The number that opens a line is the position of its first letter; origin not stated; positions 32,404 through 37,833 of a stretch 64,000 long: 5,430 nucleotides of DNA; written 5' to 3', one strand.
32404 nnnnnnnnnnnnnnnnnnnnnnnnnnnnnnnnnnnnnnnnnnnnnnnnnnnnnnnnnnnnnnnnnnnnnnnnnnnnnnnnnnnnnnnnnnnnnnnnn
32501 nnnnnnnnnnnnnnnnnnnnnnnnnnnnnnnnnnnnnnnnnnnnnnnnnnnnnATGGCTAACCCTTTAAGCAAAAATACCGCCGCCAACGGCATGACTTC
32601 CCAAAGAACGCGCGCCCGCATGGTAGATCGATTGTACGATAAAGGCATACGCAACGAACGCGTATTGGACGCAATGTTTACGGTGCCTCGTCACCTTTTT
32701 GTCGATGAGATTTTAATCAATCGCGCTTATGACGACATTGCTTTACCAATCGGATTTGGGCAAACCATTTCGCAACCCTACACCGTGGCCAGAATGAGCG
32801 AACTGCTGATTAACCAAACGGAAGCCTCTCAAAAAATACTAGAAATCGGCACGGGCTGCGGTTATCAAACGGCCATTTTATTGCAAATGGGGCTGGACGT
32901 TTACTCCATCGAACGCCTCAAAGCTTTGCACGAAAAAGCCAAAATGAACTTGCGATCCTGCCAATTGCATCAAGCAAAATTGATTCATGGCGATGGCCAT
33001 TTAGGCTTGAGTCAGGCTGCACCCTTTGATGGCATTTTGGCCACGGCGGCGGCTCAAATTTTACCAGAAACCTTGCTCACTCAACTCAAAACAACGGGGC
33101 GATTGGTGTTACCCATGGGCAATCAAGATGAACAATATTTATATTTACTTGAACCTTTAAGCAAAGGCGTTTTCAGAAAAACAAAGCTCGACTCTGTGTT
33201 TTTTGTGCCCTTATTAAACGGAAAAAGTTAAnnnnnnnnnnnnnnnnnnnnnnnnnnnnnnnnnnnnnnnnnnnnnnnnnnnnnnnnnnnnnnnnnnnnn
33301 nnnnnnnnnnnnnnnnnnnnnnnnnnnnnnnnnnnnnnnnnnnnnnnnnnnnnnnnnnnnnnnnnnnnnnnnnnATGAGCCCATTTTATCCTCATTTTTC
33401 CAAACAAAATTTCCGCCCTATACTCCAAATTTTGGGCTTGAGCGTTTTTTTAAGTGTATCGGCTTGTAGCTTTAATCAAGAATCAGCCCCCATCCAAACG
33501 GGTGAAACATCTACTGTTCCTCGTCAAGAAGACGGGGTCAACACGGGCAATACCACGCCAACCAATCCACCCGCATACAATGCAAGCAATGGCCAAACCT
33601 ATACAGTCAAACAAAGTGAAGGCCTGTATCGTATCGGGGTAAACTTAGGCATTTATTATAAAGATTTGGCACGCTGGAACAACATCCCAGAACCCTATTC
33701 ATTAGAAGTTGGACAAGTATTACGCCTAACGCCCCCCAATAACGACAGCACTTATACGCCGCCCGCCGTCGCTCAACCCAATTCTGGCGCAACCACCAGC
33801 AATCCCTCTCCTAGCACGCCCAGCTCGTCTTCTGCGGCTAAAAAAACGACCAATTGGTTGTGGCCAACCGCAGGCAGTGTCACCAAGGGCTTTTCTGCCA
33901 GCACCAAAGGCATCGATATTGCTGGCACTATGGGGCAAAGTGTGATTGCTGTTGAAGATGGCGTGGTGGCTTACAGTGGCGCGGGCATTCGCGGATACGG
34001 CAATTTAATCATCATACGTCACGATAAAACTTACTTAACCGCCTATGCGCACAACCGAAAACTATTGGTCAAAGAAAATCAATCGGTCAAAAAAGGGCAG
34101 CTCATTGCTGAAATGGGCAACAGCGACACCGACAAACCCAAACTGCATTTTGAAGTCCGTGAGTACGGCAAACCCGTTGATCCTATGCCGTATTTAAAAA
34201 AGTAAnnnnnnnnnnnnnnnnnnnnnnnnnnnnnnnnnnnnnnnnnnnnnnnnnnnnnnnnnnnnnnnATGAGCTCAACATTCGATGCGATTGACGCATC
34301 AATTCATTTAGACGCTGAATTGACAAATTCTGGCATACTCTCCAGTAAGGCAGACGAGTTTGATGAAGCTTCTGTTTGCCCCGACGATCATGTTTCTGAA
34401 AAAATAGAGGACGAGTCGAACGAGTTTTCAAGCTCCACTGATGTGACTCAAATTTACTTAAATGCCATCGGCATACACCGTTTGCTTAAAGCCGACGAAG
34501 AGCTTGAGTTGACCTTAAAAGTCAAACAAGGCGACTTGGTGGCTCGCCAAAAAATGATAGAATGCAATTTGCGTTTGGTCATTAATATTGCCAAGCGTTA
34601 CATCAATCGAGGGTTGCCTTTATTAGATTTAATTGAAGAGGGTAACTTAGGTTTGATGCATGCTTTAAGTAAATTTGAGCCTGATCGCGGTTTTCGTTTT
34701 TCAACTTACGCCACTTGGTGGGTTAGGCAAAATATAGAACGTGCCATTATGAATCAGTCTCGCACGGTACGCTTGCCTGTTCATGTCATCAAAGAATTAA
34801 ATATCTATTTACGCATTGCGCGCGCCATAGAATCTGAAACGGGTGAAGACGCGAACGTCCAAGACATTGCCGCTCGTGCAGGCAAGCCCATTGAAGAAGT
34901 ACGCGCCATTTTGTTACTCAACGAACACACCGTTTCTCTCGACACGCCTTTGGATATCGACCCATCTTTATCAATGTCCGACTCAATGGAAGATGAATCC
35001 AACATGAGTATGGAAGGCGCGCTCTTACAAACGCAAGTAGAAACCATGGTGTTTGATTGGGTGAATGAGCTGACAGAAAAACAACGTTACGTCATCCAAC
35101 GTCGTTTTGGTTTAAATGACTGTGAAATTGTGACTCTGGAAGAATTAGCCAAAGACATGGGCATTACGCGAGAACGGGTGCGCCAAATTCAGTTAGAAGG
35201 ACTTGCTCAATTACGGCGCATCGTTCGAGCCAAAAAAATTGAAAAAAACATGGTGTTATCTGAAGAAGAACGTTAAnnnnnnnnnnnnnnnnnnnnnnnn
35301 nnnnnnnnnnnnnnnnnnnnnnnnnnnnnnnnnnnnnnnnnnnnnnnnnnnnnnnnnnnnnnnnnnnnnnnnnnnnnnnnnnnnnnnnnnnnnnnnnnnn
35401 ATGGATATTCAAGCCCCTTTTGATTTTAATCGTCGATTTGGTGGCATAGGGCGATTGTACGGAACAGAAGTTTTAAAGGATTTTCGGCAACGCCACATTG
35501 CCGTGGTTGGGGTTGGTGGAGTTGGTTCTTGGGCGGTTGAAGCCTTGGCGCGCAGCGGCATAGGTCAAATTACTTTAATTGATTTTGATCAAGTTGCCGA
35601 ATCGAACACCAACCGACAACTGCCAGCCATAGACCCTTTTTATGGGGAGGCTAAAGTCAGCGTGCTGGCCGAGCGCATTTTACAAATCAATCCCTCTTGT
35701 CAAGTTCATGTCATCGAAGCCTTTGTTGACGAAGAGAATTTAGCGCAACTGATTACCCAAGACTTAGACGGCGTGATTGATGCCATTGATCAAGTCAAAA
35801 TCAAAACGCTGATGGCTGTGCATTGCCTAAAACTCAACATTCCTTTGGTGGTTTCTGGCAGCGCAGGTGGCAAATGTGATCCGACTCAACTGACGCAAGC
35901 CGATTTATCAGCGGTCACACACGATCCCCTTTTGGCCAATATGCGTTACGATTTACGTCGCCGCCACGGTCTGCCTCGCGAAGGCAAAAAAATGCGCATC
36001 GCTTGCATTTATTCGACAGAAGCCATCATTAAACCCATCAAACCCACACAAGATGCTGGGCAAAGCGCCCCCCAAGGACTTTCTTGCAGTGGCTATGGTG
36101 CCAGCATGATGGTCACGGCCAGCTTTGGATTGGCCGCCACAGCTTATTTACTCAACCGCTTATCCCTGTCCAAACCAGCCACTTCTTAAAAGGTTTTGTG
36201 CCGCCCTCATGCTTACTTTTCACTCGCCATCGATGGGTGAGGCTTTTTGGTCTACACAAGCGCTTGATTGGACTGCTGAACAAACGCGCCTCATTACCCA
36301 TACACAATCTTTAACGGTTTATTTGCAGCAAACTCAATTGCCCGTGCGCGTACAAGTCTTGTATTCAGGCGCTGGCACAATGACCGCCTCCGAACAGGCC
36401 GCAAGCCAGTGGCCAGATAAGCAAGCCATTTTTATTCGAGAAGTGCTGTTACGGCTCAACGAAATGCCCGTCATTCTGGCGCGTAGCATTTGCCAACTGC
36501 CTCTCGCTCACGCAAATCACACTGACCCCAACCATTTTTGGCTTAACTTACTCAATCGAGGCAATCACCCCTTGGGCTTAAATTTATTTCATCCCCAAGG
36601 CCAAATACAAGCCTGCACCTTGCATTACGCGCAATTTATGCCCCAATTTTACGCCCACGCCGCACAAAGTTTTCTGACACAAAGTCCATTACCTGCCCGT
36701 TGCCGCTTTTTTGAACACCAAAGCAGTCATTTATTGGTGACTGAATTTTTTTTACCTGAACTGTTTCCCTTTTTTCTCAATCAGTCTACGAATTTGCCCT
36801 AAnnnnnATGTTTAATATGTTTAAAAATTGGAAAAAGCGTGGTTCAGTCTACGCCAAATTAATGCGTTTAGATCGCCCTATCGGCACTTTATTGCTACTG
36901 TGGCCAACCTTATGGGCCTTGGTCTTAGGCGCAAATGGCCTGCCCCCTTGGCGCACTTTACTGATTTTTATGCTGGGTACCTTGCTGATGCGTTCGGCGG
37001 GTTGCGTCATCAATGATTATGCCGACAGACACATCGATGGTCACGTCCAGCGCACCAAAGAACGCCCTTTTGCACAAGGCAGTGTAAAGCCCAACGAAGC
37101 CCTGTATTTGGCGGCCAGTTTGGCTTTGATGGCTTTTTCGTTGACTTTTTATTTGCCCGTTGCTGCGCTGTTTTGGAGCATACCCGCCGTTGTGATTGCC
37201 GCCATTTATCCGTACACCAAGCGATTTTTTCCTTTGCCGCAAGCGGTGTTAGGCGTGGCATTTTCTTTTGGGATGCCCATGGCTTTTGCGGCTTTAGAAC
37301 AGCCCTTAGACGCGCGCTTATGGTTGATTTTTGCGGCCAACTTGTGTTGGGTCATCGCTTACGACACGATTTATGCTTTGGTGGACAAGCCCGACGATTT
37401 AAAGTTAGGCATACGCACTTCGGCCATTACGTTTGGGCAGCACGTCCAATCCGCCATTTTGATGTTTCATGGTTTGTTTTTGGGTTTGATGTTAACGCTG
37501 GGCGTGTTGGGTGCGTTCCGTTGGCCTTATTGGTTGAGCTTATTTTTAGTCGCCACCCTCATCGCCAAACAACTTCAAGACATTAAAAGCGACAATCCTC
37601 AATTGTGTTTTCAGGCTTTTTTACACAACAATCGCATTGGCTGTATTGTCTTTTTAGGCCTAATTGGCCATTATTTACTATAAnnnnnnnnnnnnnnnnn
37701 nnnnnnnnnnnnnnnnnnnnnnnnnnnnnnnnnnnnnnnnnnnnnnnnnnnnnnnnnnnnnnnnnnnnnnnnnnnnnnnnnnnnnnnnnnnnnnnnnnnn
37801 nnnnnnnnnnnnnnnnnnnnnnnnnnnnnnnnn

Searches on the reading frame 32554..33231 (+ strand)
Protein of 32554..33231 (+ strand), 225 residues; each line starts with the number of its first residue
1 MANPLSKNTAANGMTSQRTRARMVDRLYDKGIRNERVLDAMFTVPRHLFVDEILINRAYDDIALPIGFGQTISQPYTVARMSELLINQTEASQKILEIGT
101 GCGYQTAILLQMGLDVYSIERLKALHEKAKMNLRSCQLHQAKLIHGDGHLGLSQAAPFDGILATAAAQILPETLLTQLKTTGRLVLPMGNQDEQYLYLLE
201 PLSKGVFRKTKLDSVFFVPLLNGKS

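Call 66: search_protein_families(library=pfam, proteins=[window:32554-33231:+], max_evalue=0.00001)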
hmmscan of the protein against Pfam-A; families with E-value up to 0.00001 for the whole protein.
window:32554-33231:+ (225 aa): 1 family
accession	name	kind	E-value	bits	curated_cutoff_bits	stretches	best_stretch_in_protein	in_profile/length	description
PF01135.25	PCMT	-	5.4e-55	186.8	20.3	1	21-223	4-208/210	Protein-L-isoaspartate(D-aspartate) O-methyltransferase (PCMT)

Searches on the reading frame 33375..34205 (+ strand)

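Call 66: search_protein_families(library=pfam, proteins=[window:33375-34205:+], max_evalue=0.00001)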
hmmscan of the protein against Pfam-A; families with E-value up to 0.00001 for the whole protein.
window:33375-34205:+ (276 aa): 2 families
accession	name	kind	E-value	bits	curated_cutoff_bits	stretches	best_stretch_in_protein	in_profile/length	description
PF01551.29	Peptidase_M23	-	1.8e-31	108.6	28.7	1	177-270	3-96/96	Peptidase family M23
PF01476.26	LysM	-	2.1e-09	37.6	20.9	1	76-118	1-42/43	LysM domain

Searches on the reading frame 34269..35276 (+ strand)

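Call 66: search_protein_families(library=pfam, proteins=[window:34269-35276:+], max_evalue=0.00001)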
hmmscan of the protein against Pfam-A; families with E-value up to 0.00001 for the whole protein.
window:34269-35276:+ (335 aa): 4 families
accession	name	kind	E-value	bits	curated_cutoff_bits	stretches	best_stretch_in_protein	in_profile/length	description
PF04542.20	Sigma70_r2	-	6e-20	71.3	24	1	96-166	1-71/71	Sigma-70 region 2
PF04539.22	Sigma70_r3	-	3e-15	56.5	25.3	1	176-247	2-73/78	Sigma-70 region 3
PF04545.22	Sigma70_r4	-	3.5e-15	55.7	24.1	1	265-316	2-49/50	Sigma-70, region 4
PF00140.25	Sigma70_r1_2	-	1.2e-07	32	22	1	58-89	1-32/34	Sigma-70 factor, region 1.2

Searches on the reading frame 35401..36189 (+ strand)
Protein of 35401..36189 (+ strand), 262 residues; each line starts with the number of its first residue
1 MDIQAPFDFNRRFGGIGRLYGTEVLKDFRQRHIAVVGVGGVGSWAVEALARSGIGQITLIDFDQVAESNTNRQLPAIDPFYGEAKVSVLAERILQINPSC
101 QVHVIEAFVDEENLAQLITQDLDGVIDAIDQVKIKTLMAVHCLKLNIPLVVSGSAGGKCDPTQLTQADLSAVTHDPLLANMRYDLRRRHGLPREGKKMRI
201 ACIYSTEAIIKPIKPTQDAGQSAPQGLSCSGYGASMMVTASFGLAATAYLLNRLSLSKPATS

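Call 66: search_protein_families(library=pfam, proteins=[window:35401-36189:+], max_evalue=0.00001)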
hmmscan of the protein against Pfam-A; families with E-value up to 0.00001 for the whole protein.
window:35401-36189:+ (262 aa): 1 family
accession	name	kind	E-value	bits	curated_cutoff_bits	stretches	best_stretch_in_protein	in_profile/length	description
PF00899.27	ThiF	-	5.6e-40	137.4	28.1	1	19-167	9-156/238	ThiF family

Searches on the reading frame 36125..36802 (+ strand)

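Call 66: search_protein_families(library=pfam, proteins=[window:36125-36802:+], max_evalue=0.00001)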
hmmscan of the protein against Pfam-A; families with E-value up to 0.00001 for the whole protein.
window:36125-36802:+ (225 aa): 1 family
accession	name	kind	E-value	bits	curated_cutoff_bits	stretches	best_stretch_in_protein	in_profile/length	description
PF04345.18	Chor_lyase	-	3.2e-09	37.1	23.6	1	57-214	24-163/168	Chorismate lyase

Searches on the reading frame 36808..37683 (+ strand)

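Call 66: search_protein_families(library=pfam, proteins=[window:36808-37683:+], max_evalue=0.00001)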
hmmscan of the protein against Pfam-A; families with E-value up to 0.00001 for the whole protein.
window:36808-37683:+ (291 aa): 1 family
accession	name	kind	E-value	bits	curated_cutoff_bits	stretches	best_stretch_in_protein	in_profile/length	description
PF01040.23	UbiA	-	1.6e-63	214.8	34.2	1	30-274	1-248/250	UbiA prenyltransferase family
